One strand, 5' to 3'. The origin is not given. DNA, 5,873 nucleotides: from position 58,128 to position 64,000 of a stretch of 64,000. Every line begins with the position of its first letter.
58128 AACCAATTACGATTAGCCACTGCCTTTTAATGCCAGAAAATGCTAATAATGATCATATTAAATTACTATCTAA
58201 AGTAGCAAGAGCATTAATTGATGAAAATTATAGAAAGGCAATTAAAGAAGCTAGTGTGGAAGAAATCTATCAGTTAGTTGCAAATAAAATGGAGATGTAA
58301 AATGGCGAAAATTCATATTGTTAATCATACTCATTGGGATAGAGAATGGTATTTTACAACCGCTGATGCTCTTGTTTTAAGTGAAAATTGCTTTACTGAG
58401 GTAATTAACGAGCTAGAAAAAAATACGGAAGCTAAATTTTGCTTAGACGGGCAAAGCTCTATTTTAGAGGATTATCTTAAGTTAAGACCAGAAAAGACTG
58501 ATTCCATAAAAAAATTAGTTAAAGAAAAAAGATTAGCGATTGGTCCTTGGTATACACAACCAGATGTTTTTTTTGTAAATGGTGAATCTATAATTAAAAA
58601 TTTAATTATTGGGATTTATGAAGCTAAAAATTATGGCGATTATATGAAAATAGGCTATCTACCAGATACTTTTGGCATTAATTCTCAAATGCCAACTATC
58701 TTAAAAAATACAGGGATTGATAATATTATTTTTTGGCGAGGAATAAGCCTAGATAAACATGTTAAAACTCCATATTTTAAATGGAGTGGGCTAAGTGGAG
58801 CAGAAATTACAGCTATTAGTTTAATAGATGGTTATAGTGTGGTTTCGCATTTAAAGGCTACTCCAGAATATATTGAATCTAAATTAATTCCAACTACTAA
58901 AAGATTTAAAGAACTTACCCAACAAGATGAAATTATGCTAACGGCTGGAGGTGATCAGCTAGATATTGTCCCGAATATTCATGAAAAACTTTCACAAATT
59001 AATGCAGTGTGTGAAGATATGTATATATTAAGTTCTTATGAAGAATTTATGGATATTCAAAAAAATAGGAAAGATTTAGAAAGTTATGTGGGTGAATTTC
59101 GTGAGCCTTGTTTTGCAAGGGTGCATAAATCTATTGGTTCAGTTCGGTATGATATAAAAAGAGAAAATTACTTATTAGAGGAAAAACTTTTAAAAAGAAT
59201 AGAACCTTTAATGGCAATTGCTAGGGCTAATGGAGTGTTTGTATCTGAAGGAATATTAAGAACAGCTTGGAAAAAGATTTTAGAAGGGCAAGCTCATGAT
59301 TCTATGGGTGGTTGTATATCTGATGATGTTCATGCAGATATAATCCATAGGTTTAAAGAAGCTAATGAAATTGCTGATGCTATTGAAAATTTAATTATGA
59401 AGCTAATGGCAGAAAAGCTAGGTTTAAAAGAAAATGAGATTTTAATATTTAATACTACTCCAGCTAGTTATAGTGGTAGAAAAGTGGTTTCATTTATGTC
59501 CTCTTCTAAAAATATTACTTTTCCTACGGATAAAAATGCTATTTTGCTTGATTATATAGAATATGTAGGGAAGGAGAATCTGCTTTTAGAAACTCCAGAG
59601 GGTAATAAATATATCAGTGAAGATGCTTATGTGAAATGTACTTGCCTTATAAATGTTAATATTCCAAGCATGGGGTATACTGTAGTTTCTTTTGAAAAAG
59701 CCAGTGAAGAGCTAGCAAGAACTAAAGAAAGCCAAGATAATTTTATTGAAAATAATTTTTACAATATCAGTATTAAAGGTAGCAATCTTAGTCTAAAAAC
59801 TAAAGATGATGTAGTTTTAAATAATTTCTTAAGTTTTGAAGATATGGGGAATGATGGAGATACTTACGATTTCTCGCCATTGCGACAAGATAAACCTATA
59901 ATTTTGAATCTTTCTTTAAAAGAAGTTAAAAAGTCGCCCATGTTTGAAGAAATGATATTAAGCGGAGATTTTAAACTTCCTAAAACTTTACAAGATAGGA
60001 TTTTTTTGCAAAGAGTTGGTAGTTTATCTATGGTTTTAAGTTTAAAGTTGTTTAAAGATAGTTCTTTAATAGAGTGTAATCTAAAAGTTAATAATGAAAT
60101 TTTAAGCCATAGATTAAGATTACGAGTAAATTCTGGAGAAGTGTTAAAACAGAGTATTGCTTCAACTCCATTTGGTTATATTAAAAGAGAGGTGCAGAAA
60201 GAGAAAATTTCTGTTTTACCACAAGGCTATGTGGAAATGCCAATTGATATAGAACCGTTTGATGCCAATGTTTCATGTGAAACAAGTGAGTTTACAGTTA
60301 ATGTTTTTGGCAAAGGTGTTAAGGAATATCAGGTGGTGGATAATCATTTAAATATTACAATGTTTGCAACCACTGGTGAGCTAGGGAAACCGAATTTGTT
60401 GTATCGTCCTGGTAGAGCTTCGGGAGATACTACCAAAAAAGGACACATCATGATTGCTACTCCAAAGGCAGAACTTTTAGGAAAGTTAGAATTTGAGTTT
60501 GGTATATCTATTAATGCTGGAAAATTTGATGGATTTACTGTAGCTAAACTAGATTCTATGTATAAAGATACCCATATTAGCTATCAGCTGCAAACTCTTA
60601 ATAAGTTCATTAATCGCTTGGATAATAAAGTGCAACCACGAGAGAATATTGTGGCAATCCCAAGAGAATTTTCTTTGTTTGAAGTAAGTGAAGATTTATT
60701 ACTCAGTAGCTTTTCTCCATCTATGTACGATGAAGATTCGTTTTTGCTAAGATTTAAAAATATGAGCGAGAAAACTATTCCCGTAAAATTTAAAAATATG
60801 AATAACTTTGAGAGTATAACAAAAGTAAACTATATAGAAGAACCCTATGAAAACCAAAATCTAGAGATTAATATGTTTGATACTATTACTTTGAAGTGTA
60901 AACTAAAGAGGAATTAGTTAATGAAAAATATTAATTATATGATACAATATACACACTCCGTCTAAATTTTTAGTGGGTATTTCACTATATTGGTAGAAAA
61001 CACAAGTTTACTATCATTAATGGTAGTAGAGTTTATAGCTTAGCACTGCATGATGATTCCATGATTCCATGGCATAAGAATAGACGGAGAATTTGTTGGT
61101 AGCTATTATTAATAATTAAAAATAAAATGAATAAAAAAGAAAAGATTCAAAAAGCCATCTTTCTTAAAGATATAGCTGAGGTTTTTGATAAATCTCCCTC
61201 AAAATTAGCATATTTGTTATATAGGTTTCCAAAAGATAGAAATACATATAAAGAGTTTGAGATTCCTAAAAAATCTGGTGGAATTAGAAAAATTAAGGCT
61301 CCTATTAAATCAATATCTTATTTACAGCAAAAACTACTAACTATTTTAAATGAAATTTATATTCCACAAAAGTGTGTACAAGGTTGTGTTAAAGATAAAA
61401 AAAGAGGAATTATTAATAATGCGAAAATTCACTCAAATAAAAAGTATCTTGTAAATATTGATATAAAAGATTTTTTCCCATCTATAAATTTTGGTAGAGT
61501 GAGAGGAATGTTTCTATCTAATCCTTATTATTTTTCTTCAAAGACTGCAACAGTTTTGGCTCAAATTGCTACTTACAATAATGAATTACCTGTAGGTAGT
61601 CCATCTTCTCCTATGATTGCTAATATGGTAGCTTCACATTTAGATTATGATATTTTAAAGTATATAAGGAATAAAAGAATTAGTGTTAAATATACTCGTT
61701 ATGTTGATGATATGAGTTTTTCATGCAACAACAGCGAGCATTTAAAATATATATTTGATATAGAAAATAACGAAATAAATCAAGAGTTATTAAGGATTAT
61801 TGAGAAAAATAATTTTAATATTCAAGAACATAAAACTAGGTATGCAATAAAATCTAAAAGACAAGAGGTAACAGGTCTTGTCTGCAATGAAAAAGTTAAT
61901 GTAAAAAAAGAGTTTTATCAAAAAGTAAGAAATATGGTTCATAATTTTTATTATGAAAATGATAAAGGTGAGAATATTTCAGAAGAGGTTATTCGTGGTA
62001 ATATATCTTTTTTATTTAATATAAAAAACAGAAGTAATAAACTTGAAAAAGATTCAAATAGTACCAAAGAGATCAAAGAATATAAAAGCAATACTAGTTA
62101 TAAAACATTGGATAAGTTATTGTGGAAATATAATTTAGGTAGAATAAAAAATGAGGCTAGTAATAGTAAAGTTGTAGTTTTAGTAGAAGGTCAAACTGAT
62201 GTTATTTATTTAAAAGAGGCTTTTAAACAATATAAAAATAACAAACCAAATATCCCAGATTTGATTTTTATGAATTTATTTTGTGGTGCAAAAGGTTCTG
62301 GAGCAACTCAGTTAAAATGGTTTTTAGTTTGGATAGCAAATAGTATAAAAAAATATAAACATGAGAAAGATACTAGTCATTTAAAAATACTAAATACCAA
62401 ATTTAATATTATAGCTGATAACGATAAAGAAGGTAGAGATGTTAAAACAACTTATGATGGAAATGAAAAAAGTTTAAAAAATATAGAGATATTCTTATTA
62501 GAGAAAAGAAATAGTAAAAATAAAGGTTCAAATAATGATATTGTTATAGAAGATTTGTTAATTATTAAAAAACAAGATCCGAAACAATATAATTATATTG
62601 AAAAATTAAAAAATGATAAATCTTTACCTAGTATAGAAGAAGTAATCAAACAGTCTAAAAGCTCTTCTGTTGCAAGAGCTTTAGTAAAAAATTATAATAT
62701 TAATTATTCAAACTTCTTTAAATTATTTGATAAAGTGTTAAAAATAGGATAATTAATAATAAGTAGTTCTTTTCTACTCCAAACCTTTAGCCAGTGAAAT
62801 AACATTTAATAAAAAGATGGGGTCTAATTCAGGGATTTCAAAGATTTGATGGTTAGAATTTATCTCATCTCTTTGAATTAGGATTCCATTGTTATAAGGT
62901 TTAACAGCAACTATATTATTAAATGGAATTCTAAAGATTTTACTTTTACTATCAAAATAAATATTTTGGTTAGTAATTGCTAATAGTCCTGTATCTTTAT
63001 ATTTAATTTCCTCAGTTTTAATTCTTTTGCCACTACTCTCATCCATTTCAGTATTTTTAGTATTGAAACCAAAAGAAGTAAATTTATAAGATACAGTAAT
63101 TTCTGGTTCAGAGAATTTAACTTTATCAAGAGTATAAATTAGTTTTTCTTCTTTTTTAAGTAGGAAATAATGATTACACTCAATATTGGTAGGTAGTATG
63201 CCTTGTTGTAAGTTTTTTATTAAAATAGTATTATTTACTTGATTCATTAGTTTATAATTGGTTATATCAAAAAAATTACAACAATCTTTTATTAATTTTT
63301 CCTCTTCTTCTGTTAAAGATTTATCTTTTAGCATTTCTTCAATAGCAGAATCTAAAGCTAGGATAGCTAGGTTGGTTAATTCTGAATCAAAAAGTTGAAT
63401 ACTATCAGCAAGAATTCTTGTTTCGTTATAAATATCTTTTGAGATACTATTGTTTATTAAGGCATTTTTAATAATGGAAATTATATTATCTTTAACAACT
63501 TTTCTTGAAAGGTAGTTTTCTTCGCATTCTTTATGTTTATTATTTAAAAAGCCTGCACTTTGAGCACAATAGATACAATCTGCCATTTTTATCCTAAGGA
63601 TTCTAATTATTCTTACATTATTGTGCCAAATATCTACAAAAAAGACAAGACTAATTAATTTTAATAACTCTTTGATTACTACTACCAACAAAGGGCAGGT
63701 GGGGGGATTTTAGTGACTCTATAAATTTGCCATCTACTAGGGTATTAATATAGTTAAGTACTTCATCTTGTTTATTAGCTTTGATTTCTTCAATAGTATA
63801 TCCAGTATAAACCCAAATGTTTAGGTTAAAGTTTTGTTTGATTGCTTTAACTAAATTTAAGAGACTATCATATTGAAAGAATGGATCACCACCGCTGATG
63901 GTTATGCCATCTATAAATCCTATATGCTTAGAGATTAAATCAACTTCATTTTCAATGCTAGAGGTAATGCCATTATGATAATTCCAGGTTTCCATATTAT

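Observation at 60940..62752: Complete Eco2/Ec67-like retron anti-phage system (ncRNA + RT-TOPRIM fusion) in a reduced symbiont-like genome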

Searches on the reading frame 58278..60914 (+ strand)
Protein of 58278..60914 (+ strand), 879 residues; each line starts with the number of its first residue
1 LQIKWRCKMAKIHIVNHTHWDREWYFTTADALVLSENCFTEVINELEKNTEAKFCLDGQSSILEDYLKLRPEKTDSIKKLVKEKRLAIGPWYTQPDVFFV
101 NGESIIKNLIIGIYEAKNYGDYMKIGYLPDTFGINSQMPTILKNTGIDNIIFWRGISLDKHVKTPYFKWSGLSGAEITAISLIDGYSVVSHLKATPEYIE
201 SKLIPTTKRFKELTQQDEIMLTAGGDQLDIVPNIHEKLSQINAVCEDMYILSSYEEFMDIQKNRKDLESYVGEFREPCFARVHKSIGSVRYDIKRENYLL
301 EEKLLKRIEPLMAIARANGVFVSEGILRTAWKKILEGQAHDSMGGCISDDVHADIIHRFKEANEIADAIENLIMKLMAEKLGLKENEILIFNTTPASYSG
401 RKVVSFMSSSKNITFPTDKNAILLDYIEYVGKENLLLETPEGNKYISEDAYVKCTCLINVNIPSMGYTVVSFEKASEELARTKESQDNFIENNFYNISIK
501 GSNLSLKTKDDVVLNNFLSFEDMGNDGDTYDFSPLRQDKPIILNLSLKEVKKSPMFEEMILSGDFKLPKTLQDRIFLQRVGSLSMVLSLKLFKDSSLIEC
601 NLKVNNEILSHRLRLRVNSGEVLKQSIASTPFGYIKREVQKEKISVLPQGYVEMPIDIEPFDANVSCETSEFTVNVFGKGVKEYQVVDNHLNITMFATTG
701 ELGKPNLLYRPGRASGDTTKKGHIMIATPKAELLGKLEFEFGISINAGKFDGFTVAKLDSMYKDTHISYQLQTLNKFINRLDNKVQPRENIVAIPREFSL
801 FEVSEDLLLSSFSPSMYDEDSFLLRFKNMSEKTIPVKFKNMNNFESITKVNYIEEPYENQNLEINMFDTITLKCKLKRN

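Call 3: search_protein_families(library=pfam, proteins=[window:58278-60914:+], max_evalue=0.01)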
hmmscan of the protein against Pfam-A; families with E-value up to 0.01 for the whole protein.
window:58278-60914:+ (879 aa): 4 families
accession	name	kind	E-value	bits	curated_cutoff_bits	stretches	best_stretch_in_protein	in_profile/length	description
PF01074.27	Glyco_hydro_38N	-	1.1e-36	127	25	1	11-246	1-236/270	Glycosyl hydrolases family 38 N-terminal domain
PF09261.16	Alpha-mann_mid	-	4.3e-07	30.4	31.1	1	283-369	3-88/96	Alpha mannosidase middle domain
PF07748.19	Glyco_hydro_38C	-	1.7e-06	28.9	25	1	491-695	2-196/206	Glycosyl hydrolases family 38 C-terminal domain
PF17677.7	Glyco_hydro38C2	-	2.3e-05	24.9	22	1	818-864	12-56/72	Glycosyl hydrolases family 38 C-terminal beta sandwich domain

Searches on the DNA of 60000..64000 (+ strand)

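Call 5: search_rna_families(source=window, start=60000, end=64000, threshold=evalue, max_evalue=10, show_alignments=3)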
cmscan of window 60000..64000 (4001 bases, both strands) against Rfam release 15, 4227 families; matches with E-value up to 10: 0.
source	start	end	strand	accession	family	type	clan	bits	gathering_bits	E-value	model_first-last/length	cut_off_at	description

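Call 46: build_rna_model(alignment_id=A3, structure=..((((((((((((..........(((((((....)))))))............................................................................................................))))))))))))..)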
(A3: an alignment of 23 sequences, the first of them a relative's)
Model R1 built from alignment A3 (23 sequences, 164 columns); structure: as given.
model positions 131; base pairs 19; branch points 0; effective number of sequences 5.79; information 0.59 bits per position. Calibrated on 0.2 Mb of random sequence (short: E-values are rough).
structure used (alignment columns):
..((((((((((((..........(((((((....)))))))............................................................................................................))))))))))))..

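Call 47: search_with_rna_model(model_id=R1, sources=[window, L001], max_evalue=10, show_alignments=4)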
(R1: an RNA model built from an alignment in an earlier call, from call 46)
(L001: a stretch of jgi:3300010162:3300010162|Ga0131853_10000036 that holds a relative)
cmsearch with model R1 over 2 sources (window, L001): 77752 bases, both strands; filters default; matches with E-value up to 10: 0.
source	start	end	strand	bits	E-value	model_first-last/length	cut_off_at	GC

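Call 48: search_with_rna_model(model_id=R1, source=window, start=60700, end=61300, filters=off, max_evalue=10, show_alignments=3)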
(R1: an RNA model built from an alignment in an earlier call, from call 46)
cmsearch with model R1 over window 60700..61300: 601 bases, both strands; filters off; matches with E-value up to 10: 7.
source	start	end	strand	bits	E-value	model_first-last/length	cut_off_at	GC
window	60960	61085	+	10.9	0.0038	1-131/131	no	0.33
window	60959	61086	-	4.4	0.16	1-131/131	no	0.34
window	61262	61276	-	-2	6.4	12-120/131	no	0.2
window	60901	60919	-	-2.3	7.6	1-131/131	no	0.26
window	60901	60919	+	-2.4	7.8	1-131/131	no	0.26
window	61157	61171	+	-2.5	8.5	21-35/131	no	0.2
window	61157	61171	-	-2.5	8.5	1-131/131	no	0.2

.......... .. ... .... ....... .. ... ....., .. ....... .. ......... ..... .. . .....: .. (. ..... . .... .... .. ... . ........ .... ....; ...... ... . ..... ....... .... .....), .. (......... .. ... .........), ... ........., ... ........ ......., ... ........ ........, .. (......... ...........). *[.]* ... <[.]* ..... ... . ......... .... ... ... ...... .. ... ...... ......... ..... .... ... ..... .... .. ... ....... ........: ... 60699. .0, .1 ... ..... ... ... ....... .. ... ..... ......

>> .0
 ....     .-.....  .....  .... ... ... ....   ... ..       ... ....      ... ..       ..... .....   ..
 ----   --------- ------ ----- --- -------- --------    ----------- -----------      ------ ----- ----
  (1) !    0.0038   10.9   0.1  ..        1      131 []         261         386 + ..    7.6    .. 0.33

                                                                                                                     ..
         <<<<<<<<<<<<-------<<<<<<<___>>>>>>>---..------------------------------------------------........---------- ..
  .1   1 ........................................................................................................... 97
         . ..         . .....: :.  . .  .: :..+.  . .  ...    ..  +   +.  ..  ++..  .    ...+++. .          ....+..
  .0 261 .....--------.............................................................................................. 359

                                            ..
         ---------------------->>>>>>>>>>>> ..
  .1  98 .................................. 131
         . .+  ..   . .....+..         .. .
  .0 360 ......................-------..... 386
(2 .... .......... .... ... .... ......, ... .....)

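Call 49: search_with_rna_model(model_id=R1, source=L001, start=5600, end=6200, filters=off, max_evalue=10, show_alignments=3)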
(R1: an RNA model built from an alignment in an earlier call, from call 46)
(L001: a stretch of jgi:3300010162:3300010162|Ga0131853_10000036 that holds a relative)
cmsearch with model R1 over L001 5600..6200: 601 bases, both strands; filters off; matches with E-value up to 10: 7.
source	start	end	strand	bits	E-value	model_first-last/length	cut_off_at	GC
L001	5903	5922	+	3.9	0.21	20-39/131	no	0.2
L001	6144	6164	+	2.7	0.43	1-131/131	no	0.33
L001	6144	6164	-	1.4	0.91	1-131/131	no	0.33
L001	5904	5918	-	0.8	1.3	1-131/131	no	0.27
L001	5786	5793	-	-1.3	4.3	1-131/131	no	0.62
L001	6080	6108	-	-1.9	5.9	1-131/131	no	0.34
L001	5933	6024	+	-2.5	8.5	11-121/131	no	0.32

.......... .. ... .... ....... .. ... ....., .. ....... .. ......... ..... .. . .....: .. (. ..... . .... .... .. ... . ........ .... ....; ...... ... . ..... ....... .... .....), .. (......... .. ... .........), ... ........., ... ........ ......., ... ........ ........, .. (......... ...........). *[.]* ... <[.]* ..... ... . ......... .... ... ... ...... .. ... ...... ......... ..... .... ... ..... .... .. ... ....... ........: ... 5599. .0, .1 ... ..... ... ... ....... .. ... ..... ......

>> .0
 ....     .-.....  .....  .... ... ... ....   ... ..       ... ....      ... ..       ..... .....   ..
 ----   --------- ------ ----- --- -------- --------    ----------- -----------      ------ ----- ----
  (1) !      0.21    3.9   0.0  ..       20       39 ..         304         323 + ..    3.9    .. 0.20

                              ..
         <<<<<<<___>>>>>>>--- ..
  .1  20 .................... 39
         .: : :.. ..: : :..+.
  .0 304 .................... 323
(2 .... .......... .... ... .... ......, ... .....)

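Call 88: search_dna_similar(query=L058:3853-5764:+, collection=ecoli_genomes, mode=distant, max_rows=8)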
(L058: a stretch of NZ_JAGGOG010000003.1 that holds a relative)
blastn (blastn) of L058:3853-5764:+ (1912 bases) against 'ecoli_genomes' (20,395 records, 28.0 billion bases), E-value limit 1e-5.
No match.
